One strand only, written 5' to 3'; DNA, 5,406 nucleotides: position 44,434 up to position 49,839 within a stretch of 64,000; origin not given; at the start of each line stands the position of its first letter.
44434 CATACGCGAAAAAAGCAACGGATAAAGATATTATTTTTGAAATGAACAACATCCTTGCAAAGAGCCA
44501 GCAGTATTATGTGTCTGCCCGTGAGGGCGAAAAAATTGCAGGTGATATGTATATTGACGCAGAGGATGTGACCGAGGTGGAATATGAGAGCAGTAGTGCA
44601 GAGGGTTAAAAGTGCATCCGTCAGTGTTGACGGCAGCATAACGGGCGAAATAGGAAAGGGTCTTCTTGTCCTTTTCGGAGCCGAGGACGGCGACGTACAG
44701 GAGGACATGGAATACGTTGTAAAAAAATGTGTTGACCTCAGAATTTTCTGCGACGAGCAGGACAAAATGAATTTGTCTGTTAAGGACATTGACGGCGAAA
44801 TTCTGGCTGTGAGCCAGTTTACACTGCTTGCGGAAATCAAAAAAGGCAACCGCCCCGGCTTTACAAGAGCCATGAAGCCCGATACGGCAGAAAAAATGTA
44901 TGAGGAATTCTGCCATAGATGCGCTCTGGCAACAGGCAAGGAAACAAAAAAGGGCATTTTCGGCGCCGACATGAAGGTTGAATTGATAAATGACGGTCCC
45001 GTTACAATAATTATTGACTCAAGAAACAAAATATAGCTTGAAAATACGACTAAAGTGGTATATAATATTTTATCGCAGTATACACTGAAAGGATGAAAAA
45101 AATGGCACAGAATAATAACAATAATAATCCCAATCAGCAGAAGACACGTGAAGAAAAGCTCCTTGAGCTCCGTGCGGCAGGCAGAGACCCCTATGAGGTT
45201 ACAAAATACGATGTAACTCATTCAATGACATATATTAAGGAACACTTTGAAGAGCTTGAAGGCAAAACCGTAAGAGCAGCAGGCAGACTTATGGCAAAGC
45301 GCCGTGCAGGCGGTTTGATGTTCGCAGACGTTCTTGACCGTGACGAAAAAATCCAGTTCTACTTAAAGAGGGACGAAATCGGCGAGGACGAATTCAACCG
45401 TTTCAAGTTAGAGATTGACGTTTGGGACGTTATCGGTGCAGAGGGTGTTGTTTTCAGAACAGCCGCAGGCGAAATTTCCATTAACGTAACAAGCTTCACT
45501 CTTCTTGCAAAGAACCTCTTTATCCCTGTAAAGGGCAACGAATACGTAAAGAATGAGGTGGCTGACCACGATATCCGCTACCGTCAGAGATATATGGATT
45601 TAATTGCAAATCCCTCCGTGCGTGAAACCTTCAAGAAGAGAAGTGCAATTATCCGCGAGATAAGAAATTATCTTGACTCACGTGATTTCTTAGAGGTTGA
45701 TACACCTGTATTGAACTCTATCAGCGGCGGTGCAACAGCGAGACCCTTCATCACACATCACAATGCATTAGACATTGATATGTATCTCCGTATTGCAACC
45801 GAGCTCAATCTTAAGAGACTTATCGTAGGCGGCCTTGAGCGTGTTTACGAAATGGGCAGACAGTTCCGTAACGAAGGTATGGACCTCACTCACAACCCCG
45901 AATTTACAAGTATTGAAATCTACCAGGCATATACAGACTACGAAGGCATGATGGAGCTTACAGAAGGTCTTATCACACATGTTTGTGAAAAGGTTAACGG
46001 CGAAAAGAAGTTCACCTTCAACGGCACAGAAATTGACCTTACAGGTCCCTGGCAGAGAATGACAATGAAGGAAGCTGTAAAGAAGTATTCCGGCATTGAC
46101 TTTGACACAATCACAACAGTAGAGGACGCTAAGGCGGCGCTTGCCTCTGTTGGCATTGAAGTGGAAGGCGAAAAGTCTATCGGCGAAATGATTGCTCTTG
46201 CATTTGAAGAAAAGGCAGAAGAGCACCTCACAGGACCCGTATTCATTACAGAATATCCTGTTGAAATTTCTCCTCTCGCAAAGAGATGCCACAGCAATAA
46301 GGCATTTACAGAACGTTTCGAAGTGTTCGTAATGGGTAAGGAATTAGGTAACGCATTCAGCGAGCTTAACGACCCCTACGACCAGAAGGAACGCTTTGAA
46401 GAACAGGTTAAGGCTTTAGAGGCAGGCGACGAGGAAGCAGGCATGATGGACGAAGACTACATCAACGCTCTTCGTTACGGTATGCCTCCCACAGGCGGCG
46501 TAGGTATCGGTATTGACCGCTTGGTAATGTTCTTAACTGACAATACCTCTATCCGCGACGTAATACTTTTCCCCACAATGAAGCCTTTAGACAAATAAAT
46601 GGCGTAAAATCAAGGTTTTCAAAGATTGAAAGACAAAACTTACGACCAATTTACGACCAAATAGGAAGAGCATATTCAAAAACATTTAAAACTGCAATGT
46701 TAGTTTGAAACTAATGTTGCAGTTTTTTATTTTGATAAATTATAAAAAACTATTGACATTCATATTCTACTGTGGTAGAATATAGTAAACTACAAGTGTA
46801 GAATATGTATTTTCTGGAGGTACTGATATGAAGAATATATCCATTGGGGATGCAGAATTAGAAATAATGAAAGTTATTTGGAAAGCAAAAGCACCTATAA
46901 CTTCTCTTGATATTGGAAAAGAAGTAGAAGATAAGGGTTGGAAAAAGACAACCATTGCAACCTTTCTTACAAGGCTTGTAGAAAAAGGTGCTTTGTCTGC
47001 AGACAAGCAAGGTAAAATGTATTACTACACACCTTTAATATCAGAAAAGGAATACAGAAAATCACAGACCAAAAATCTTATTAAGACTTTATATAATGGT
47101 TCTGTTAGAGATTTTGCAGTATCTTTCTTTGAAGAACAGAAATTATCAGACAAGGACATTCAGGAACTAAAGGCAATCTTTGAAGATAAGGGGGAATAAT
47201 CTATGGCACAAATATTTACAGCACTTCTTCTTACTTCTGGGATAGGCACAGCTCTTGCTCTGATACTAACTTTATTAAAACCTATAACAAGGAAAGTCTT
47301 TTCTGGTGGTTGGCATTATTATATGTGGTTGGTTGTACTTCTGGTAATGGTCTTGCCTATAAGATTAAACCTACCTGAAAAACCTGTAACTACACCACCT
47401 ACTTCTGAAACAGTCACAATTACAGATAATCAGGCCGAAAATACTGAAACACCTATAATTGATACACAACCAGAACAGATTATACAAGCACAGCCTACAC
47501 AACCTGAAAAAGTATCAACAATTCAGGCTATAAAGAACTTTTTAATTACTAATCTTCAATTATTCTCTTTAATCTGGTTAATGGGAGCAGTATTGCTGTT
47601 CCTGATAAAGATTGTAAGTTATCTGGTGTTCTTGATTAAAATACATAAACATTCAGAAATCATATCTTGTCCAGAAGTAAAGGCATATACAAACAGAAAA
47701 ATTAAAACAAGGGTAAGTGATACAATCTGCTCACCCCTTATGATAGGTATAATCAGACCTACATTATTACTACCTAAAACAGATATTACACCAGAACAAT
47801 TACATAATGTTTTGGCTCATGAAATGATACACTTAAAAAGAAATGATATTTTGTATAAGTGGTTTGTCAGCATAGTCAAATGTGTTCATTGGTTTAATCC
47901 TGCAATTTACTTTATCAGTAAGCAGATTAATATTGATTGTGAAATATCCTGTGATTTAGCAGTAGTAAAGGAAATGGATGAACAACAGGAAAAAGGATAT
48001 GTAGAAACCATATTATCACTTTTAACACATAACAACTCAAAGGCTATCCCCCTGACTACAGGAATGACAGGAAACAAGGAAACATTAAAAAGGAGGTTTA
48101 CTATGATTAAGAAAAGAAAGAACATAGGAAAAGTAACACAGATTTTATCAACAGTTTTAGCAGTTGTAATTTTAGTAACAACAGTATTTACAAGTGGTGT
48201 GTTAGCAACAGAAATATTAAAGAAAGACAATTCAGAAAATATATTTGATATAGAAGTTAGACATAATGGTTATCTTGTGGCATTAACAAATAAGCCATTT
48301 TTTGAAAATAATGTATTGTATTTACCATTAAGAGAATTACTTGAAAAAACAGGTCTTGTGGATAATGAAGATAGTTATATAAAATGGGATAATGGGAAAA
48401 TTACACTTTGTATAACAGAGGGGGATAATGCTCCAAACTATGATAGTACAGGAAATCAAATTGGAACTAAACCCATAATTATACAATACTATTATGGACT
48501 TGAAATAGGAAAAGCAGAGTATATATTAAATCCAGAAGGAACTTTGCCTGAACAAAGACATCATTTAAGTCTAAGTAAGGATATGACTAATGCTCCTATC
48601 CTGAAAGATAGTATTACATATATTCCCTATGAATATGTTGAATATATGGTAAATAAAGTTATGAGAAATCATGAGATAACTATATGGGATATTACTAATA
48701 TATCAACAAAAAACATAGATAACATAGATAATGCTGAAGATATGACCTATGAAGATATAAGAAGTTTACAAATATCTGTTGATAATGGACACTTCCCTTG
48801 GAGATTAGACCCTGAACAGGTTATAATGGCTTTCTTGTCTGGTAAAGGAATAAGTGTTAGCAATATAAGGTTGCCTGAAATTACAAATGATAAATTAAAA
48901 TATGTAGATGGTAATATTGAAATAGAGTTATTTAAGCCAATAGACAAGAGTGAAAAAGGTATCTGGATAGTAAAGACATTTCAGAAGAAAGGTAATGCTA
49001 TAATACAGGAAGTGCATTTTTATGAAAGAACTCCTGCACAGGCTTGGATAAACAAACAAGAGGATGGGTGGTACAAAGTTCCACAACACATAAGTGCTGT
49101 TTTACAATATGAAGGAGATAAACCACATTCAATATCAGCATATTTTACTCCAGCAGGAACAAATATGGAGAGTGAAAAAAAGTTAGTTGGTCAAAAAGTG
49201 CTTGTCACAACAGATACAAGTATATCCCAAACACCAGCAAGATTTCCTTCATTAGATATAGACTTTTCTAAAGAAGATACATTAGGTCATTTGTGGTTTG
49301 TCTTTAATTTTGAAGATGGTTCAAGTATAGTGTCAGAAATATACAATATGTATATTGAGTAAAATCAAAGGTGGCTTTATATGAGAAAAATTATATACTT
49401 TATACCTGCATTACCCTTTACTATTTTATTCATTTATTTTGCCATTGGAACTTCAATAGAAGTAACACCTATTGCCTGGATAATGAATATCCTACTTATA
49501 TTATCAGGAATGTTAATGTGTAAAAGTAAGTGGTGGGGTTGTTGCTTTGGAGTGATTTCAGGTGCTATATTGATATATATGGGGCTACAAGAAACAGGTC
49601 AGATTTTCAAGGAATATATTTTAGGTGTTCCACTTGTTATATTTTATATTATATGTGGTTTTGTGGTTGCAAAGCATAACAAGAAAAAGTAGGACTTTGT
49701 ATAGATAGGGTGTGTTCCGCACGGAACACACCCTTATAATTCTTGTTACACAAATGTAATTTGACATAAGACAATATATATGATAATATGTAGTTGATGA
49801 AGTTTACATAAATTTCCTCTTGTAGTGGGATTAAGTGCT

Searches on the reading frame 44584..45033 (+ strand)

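Call 35: search_protein_families(library=pfam, proteins=[window:44584-45033:+], max_evalue=0.0001)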
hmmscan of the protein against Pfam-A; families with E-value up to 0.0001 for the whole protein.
window:44584-45033:+ (150 aa): 1 family
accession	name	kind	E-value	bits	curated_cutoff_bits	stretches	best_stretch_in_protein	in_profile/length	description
PF02580.21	Tyr_Deacylase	-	1.3e-59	201.1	25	1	2-145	1-144/144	D-Tyr-tRNA(Tyr) deacylase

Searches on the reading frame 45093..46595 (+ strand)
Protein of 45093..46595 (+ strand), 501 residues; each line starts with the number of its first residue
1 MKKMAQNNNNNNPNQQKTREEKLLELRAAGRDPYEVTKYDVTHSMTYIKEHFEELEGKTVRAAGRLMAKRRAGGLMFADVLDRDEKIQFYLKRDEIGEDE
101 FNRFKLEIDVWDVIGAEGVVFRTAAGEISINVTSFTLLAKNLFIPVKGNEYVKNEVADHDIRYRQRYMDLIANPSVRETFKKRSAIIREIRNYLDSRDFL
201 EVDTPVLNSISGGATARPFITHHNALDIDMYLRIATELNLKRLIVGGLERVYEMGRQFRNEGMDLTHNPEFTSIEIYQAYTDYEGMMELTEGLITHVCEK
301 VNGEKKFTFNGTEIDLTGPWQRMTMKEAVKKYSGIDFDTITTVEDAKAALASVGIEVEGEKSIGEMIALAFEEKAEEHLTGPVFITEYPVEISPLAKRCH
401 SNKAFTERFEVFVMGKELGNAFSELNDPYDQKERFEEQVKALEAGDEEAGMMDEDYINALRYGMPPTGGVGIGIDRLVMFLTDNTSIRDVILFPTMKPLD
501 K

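Call 35: search_protein_families(library=pfam, proteins=[window:45093-46595:+], max_evalue=0.0001)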
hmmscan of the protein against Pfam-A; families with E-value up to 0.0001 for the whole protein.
window:45093-46595:+ (501 aa): 3 families
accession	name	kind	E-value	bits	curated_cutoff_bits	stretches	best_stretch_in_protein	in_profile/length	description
PF00152.25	tRNA-synt_2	-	3e-96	322.6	25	1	159-496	2-307/308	tRNA synthetases class II (D, K and N)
PF01336.31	tRNA_anti-codon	-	1.2e-11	44.8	27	1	60-138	1-75/75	OB-fold nucleic acid binding domain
PF01409.25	tRNA-synt_2d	-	1.9e-07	31.2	19.8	0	251-316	105-169/246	tRNA synthetases class II core domain (F)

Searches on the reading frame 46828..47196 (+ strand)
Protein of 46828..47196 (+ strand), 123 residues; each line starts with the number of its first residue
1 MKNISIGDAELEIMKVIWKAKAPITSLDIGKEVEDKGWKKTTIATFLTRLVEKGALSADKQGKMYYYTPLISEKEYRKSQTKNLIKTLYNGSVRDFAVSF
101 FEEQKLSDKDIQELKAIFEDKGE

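Call 35: search_protein_families(library=pfam, proteins=[window:46828-47196:+], max_evalue=0.0001)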
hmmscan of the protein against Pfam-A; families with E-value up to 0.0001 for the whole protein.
window:46828-47196:+ (123 aa): 1 family
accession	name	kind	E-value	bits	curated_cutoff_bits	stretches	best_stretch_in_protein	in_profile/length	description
PF03965.22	Penicillinase_R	-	2.6e-34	118.5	22.6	1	6-119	1-114/115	Penicillinase repressor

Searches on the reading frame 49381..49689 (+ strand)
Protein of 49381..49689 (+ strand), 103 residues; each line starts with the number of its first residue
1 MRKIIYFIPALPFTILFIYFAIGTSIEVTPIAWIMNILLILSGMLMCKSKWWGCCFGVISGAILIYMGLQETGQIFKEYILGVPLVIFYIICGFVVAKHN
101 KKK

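Call 7: search_protein_families(library=pfam, proteins=[window:49381-49689:+], max_evalue=0.01)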
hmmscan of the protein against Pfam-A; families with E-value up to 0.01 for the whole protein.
window:49381-49689:+ (103 aa): 0 families
